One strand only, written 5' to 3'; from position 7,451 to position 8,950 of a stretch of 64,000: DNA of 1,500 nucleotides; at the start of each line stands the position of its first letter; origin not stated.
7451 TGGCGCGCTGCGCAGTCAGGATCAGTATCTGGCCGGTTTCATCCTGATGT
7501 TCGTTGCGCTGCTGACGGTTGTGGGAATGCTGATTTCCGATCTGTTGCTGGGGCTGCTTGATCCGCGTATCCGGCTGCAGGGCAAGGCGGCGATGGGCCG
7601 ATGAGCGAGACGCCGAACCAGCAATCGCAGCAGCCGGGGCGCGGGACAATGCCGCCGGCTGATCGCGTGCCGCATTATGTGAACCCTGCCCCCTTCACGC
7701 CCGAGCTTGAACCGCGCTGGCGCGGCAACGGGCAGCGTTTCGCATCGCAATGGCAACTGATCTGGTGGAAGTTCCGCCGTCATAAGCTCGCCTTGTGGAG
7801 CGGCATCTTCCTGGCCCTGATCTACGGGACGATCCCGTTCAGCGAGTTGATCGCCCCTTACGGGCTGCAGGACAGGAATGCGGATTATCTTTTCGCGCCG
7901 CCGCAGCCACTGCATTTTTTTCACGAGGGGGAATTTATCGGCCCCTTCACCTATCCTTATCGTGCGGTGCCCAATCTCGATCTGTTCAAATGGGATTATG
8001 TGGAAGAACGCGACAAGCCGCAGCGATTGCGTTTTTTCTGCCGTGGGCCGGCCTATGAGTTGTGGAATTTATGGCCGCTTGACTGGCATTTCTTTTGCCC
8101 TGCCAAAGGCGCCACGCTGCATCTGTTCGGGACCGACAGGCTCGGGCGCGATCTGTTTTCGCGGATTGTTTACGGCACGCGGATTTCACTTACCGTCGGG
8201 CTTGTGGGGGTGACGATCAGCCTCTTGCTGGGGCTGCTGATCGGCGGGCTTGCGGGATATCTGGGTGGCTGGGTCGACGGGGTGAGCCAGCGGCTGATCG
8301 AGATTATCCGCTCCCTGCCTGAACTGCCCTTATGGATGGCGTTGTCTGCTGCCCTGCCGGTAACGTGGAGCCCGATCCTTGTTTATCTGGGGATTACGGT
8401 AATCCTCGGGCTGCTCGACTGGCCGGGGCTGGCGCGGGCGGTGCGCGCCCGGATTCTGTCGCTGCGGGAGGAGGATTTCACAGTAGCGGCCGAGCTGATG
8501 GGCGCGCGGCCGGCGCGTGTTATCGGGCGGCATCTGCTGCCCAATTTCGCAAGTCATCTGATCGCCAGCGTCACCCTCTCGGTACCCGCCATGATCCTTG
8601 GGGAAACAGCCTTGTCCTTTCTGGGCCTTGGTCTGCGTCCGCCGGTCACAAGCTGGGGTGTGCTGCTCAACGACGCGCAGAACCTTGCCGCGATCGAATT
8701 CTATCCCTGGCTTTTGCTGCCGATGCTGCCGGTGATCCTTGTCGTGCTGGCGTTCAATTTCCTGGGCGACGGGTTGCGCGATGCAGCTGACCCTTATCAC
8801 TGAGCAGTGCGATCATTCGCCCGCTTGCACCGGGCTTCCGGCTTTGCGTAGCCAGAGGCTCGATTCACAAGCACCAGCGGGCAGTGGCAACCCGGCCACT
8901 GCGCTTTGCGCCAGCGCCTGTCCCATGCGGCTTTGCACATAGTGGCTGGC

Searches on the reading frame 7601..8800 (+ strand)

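Call 64: search_protein_families(library=pfam, proteins=[window:7601-8800:+], max_evalue=0.00001)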
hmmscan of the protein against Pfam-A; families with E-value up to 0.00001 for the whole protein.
window:7601-8800:+ (400 aa): 2 families
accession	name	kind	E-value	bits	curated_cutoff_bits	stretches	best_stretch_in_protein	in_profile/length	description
PF00528.27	BPD_transp_1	-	1.5e-28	100.2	26.4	1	211-398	1-180/184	Binding-protein-dependent transport system inner membrane component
PF12911.12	OppC_N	-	1.3e-12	47.9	23.9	1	49-101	1-53/53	N-terminal TM domain of oligopeptide transport permease C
